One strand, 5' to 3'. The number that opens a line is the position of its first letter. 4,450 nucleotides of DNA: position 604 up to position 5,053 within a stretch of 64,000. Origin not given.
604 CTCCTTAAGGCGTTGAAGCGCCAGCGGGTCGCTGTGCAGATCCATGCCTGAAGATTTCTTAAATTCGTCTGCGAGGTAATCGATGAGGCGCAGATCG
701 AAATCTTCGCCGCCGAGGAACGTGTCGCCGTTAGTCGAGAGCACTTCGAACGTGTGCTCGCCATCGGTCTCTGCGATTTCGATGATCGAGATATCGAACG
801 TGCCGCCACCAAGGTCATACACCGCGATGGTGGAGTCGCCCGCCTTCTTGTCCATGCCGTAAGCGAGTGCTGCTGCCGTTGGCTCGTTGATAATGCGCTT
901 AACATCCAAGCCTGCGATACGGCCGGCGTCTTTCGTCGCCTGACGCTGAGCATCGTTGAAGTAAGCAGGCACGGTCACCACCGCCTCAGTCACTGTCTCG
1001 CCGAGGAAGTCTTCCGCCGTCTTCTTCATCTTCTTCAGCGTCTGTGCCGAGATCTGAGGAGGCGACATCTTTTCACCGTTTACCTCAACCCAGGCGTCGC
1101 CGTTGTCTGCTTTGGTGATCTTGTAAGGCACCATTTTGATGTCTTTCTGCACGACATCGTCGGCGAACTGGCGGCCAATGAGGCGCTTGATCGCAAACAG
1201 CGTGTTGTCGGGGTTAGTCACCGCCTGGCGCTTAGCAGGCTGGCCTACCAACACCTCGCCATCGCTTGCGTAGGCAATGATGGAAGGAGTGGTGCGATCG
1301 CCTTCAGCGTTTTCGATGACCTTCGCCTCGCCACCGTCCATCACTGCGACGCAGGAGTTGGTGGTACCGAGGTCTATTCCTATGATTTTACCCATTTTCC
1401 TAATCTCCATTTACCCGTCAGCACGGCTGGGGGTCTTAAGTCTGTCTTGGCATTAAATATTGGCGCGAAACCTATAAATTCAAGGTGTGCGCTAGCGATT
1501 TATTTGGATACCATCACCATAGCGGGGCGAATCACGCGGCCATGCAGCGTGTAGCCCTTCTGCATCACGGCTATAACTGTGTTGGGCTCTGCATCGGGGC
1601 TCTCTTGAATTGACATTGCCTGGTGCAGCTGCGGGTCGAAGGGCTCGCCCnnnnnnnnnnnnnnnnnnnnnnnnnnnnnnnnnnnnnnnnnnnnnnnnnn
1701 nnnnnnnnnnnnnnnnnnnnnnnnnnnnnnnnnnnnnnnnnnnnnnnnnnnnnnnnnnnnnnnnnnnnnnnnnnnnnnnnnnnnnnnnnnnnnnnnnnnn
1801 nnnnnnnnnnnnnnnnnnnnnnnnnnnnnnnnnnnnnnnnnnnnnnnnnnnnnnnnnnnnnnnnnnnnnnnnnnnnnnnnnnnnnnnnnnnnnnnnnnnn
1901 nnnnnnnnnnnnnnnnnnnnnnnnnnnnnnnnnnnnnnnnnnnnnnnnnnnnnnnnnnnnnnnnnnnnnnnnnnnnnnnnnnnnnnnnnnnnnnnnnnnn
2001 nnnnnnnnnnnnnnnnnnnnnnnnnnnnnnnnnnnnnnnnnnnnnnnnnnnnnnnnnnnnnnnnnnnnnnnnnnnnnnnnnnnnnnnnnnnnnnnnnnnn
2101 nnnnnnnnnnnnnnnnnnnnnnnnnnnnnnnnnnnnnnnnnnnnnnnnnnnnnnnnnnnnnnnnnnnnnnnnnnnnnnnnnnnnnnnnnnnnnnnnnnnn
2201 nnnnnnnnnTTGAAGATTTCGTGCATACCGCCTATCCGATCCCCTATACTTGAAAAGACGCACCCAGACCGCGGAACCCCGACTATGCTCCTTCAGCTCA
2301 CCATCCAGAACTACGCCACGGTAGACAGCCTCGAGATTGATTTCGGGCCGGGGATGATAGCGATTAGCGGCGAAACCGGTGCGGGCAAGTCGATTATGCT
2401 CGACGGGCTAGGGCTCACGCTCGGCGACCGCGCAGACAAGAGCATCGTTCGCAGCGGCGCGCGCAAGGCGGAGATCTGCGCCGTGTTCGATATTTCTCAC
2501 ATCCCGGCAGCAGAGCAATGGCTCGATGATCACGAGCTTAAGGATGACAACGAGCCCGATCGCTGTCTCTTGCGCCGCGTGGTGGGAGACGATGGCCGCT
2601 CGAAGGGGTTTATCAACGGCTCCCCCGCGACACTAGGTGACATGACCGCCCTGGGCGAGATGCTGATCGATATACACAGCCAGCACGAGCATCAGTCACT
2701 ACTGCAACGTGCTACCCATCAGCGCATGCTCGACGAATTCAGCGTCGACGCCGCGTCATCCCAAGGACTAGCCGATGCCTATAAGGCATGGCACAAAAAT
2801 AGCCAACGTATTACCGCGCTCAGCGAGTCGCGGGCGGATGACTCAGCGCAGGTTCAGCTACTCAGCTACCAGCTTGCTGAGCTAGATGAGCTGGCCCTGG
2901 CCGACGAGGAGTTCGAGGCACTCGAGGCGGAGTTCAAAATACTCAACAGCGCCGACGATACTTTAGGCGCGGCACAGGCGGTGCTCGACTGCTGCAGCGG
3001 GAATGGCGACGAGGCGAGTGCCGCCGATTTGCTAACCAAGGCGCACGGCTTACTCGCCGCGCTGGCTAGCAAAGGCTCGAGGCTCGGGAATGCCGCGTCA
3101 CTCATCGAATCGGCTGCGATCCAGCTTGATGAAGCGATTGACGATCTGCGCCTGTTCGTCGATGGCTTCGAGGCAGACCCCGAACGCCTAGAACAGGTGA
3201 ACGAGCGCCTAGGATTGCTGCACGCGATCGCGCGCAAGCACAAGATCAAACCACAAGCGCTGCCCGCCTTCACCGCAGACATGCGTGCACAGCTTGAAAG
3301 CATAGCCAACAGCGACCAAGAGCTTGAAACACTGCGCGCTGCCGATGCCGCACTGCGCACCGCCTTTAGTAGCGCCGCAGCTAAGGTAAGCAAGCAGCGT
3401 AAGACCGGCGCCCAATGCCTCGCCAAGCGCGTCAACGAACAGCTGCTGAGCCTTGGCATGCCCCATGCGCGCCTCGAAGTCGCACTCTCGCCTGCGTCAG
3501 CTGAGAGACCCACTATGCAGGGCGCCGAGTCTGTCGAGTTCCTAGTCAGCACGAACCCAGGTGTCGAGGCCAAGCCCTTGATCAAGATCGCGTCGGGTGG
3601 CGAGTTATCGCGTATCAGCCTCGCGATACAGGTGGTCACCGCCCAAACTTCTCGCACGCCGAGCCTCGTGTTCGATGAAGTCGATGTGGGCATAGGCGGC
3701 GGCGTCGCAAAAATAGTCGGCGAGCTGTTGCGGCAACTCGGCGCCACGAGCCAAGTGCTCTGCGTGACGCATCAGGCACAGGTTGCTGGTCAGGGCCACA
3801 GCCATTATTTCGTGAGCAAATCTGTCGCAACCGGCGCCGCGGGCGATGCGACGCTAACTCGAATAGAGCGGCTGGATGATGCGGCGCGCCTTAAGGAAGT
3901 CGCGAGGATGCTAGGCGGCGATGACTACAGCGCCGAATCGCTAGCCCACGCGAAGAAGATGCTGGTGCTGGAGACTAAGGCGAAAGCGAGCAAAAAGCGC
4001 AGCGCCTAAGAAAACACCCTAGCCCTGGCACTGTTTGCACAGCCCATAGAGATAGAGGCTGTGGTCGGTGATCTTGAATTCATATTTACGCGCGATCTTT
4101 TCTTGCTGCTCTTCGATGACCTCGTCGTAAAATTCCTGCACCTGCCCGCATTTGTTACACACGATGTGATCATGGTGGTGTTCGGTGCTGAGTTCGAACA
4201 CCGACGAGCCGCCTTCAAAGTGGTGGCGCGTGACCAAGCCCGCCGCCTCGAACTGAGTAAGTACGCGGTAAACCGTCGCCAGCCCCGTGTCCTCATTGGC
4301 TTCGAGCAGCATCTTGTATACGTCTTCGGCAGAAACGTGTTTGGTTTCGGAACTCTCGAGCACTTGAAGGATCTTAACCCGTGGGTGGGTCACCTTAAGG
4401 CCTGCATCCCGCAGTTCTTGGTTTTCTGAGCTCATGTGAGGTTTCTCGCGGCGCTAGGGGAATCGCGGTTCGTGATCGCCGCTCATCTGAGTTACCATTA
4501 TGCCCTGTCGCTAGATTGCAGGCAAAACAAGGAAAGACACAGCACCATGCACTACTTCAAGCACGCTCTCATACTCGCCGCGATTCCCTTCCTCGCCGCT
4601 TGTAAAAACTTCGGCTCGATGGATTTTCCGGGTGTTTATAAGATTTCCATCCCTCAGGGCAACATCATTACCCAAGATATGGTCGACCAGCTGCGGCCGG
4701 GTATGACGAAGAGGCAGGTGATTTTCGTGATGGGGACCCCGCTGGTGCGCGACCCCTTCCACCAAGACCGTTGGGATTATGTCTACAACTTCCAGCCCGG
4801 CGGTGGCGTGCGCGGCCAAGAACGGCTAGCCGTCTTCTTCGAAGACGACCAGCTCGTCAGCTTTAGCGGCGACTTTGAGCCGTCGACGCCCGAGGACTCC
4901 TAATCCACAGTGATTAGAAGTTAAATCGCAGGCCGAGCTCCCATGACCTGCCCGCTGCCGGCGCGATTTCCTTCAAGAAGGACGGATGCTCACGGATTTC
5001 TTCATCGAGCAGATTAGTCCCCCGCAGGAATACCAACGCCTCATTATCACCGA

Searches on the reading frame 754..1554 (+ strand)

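Call 78: search_protein_families(library=pfam, proteins=[window:754-1554:+], max_evalue=0.000001)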
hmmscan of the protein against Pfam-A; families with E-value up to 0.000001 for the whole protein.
window:754-1554:+ (266 aa): 1 family
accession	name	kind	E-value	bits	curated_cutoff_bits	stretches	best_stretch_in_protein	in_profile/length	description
PF10712.14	NAD-GH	-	6.8e-74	249.8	22.8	1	6-214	367-576/576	NAD-specific glutamate dehydrogenase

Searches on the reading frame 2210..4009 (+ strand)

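Call 78: search_protein_families(library=pfam, proteins=[window:2210-4009:+], max_evalue=0.000001)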
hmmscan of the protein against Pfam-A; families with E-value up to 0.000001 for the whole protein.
window:2210-4009:+ (599 aa): 2 families
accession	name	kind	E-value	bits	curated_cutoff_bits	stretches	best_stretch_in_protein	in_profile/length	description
PF02463.25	SMC_N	-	3.8e-18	66.2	40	1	27-536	2-212/220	RecF/RecN/SMC N terminal domain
PF13476.12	AAA_23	-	2.6e-12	48.3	27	1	29-245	1-196/201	AAA domain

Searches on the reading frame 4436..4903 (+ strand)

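Call 79: search_protein_families(library=pfam, proteins=[window:4436-4903:+], max_evalue=0.000001)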
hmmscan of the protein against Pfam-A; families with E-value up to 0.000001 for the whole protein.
window:4436-4903:+ (155 aa): 1 family
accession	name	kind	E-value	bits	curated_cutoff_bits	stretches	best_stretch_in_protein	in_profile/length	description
PF04355.18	BamE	-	4.7e-29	100.4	23.2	1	75-144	1-70/71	Outer membrane protein assembly factor BamE domain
